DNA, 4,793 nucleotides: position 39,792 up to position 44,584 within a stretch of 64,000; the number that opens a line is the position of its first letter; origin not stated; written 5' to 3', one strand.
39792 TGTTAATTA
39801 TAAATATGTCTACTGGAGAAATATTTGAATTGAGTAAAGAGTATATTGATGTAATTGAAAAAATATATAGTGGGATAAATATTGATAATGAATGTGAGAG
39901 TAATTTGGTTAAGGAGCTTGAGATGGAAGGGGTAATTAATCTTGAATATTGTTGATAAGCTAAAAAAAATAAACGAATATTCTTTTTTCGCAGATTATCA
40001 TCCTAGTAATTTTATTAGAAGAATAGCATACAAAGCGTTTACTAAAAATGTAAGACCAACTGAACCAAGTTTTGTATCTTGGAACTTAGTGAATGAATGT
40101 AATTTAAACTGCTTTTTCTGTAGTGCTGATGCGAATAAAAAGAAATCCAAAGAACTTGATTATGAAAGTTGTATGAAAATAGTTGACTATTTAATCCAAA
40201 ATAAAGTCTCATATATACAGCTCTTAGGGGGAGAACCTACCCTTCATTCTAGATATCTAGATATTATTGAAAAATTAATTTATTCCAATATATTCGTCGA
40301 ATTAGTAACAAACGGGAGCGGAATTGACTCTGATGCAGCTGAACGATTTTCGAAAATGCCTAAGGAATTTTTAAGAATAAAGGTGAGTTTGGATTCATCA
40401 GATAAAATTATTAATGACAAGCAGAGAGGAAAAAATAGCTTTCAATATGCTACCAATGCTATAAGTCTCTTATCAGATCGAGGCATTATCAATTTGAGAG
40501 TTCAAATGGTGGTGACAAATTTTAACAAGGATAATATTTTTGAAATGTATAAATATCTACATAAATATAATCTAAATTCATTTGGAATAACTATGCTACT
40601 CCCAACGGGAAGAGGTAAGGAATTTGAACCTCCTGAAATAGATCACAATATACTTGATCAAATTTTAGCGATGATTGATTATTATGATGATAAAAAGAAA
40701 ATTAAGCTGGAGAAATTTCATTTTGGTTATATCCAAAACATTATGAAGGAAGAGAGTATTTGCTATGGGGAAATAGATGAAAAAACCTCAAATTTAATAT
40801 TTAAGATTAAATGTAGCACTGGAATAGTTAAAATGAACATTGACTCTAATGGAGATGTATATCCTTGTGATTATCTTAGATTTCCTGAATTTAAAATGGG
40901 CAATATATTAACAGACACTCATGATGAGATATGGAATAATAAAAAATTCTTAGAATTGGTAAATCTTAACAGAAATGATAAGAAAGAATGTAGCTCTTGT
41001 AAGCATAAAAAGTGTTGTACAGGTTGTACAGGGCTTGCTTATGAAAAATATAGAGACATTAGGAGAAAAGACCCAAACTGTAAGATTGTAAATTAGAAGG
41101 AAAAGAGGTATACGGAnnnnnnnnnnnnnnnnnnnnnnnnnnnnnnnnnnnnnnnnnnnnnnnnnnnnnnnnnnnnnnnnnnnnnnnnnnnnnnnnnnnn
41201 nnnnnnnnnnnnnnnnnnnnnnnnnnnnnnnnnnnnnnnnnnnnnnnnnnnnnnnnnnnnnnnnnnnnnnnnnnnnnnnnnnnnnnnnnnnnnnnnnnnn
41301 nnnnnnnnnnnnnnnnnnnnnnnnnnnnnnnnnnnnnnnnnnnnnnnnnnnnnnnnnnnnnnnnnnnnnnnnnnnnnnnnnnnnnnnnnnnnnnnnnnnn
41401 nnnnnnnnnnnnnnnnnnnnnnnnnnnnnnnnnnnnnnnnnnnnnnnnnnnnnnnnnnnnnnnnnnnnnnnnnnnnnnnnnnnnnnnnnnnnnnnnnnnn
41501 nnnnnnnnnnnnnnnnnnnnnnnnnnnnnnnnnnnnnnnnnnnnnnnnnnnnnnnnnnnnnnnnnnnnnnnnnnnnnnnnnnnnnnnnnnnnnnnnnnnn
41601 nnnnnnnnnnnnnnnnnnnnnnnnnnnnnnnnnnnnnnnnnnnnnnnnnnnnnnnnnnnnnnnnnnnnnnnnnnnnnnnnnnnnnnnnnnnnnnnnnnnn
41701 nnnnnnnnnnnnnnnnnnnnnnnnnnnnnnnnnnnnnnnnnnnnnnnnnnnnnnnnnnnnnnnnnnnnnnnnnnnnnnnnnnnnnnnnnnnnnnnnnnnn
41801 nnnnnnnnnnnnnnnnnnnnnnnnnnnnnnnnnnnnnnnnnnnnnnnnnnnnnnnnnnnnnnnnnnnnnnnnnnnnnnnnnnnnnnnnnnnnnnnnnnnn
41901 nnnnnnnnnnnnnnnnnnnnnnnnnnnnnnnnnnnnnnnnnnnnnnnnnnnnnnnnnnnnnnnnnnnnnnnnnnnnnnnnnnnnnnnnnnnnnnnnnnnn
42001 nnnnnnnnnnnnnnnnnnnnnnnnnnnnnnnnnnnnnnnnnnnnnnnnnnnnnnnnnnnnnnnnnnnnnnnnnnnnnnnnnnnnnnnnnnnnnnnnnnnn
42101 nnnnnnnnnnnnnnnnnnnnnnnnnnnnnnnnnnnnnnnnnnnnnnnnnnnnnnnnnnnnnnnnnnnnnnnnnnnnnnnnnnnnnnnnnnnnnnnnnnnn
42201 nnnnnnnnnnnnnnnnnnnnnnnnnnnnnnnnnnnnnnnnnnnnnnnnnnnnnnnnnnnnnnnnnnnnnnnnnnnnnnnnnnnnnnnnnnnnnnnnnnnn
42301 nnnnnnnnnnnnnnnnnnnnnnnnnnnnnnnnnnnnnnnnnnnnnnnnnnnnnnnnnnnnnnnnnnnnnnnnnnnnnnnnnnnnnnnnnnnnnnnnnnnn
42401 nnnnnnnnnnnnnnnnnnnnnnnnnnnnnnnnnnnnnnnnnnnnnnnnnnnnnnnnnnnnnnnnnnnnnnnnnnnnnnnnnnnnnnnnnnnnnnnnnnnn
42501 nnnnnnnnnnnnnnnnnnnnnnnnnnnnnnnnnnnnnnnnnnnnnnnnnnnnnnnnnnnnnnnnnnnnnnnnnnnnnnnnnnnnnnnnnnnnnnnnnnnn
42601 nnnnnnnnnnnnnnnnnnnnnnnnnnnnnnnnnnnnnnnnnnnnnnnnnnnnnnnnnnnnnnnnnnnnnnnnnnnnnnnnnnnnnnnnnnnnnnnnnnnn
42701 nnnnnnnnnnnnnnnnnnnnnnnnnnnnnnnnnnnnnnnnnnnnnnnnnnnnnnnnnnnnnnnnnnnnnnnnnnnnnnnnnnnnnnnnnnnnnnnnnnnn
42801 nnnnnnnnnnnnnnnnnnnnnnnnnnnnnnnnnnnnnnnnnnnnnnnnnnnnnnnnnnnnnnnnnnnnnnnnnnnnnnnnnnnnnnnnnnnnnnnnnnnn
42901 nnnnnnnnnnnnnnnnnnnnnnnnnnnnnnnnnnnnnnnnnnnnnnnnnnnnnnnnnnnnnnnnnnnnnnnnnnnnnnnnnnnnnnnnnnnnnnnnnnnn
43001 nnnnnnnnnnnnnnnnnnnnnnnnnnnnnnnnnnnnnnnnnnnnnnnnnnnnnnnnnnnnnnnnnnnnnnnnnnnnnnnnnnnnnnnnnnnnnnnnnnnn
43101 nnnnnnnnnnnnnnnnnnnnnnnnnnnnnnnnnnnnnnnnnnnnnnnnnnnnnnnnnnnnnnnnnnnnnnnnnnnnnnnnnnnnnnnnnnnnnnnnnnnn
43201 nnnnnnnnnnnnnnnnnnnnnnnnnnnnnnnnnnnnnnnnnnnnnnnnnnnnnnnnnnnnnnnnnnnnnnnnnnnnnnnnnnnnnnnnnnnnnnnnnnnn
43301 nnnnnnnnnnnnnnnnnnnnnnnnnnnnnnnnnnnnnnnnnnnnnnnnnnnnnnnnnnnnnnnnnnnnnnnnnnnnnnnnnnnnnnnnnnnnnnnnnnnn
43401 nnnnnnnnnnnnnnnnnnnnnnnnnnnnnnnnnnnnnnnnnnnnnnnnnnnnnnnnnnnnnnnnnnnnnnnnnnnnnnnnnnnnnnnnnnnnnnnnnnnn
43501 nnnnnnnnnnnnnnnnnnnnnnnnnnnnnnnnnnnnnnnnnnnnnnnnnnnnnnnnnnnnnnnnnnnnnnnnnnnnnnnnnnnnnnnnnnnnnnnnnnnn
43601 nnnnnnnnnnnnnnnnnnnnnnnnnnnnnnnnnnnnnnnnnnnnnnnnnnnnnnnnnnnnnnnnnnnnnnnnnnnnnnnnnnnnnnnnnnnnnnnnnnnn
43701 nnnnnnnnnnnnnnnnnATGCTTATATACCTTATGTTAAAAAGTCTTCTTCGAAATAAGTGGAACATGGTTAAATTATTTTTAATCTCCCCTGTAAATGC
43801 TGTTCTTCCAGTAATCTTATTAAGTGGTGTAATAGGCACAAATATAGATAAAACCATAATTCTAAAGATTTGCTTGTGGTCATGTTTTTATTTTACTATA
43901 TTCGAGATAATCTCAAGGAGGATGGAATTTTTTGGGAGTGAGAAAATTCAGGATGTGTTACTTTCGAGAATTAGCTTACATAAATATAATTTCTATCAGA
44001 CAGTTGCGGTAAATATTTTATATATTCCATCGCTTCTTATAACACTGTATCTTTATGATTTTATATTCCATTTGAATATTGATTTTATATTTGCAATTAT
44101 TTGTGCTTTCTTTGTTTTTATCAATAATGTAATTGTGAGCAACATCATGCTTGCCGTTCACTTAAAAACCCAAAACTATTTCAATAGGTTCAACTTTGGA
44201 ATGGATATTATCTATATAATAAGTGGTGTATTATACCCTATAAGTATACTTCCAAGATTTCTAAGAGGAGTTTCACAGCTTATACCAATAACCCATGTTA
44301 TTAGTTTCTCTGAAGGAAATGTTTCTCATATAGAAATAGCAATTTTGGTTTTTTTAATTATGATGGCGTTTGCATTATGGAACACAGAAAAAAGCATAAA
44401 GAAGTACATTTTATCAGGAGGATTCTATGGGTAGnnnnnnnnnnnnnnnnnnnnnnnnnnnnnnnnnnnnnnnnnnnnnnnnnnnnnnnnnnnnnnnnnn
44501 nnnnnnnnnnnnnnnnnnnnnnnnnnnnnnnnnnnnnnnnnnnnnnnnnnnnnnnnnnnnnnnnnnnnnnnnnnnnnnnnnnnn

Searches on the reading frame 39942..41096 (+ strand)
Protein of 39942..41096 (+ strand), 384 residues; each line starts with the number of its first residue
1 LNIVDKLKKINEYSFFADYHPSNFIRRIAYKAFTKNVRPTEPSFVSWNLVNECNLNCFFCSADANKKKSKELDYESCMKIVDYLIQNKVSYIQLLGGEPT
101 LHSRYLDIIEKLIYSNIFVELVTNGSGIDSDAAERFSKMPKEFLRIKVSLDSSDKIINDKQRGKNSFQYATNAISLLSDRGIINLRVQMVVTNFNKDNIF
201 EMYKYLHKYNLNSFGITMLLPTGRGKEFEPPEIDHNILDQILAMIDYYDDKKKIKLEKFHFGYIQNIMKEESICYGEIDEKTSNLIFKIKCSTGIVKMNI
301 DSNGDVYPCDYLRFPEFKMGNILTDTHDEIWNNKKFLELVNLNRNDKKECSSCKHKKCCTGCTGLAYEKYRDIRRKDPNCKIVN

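Call 6: search_protein_families(library=ncbifam, proteins=[window:39942-41096:+], max_evalue=0.01)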
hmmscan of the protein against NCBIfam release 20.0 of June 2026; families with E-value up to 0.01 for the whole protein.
window:39942-41096:+ (384 aa): 64 families (the best 25 are shown)
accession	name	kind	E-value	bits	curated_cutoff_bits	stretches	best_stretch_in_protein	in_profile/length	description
TIGR03962.1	mycofact_rSAM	equivalog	1.3e-46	159.3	265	1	42-381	11-332/339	mycofactocin radical SAM maturase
TIGR04545.1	rSAM_ahbD_hemeb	equivalog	1.2e-38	133.4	500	1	45-381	2-336/339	heme b synthase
TIGR04055.1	rSAM_NirJ2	equivalog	2.4e-38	132.5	500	1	45-380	2-322/326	putative heme d1 biosynthesis radical SAM protein NirJ2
NF050035.1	rSAM_WgK_link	exception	1.9e-33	115.9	650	1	41-380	7-361/367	radical SAM/SPASM peptide maturase WgkB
TIGR04051.1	rSAM_NirJ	equivalog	3.1e-33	115.2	515.45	1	45-382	4-348/354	heme d1 biosynthesis radical SAM protein NirJ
TIGR04053.2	TIGR04053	equivalog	1.2e-31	110.3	395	2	41-247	6-212/366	TIGR04053 family radical SAM/SPASM domain-containing protein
NF045574.1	sacti_mat_StsB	exception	3.7e-28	98.6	625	2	40-227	91-277/466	StsB family radical SAM/SPASM domain sactipeptide maturase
TIGR04303.1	GeoRSP_rSAM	equivalog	1.4e-27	97.1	400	1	42-380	4-324/325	GeoRSP system radical SAM/SPASM protein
TIGR04133.1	rSAM_w_lipo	hypoth_equivalog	3e-27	95.5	425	1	43-362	24-330/350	TIGR04133 family radical SAM/SPASM protein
TIGR04054.1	rSAM_NirJ1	equivalog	3.4e-26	91.8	650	1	40-382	33-382/387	putative heme d1 biosynthesis radical SAM protein NirJ1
TIGR04340.1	rSAM_ACGX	hypoth_equivalog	4e-25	88.8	400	1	46-380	6-337/341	radical SAM/SPASM domain protein, ACGX system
TIGR04250.1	SCM_rSAM_ScmE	equivalog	6.6e-24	84.5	400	2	43-206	3-165/358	SynChlorMet cassette radical SAM/SPASM protein ScmE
TIGR04546.1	rSAM_ahbC_deAc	equivalog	3.9e-23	81.9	650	1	44-382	40-385/390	12,18-didecarboxysiroheme deacetylase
NF041298.1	rSAM_mat_DynA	equivalog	1.1e-22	80.5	450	1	52-381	10-340/356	dynobactin maturation radical SAM/SPASM protein DynA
TIGR03942.1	sulfatase_rSAM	equivalog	1.6e-22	80.1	349.45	1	51-362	9-324/363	anaerobic sulfatase maturase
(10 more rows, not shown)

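Call 7: search_protein_families(library=pfam, proteins=[window:39942-41096:+], max_evalue=0.01)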
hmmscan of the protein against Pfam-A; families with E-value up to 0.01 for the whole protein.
window:39942-41096:+ (384 aa): 3 families
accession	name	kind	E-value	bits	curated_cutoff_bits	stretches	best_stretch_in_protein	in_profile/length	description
PF04055.27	Radical_SAM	-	8.5e-24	85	29.5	1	48-205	2-165/166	Radical SAM superfamily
PF13186.11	SPASM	-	6.6e-12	46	21.5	1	291-354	1-67/67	Iron-sulfur cluster-binding domain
PF13353.11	Fer4_12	-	2.2e-05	25.2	22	1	49-112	11-76/137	4Fe-4S single cluster domain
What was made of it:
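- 39942..41096 (+): Radical SAM/SPASM enzyme 2 (384 aa). Calls 6 and 7.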

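Call 43: search_protein_families(library=pfam, proteins=[L089:9566-9775:+], max_evalue=1)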
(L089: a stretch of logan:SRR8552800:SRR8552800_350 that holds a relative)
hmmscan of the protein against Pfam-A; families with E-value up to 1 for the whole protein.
L089:9566-9775:+ (69 aa): 0 families

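Call 68: search_solved_structures(query=window:39942-41096:+, max_evalue=0.00001)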
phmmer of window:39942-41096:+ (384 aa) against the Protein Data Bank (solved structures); distinct sequences matched with E-value up to 0.00001: 8.
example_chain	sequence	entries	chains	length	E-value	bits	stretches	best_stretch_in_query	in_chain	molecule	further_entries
6efn_A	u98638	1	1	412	2.3e-13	53.3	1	46-240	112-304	Sporulation killing factor maturation protein SkfB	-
4k37_A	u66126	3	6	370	2e-08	37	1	52-362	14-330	Anaerobic sulfatase-maturating enzyme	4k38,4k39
4k36_A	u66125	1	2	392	2.4e-08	36.7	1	52-362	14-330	Anaerobic sulfatase-maturating enzyme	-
6c8v_A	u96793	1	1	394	1.1e-07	34.6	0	46-128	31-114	Coenzyme PQQ synthesis protein E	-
7vob_C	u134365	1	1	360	1.5e-06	30.9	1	42-217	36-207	Cytosylglucuronate decarboxylase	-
7voc_C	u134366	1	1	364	1.5e-06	30.9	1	41-217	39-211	Cytosylglucuronate decarboxylase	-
7tol_A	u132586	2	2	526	6.2e-06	28.8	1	44-128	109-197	glycerol dibiphytanyl glycerol tetraether - macrocyclic archaeol synthase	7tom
7n7h_A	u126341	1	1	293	9e-06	28.3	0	40-198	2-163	VIPERIN-LIKE ENZYME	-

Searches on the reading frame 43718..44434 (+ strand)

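Call 6: search_protein_families(library=ncbifam, proteins=[window:43718-44434:+], max_evalue=0.01)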
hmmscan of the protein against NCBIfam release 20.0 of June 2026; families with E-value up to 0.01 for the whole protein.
window:43718-44434:+ (238 aa): 0 families

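Call 7: search_protein_families(library=pfam, proteins=[window:43718-44434:+], max_evalue=0.01)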
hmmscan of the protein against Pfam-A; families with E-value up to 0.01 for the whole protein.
window:43718-44434:+ (238 aa): 1 family
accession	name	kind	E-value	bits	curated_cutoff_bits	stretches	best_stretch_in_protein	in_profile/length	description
PF01061.29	ABC2_membrane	-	0.0037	17.3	26.9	1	3-196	3-204/211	ABC-2 type transporter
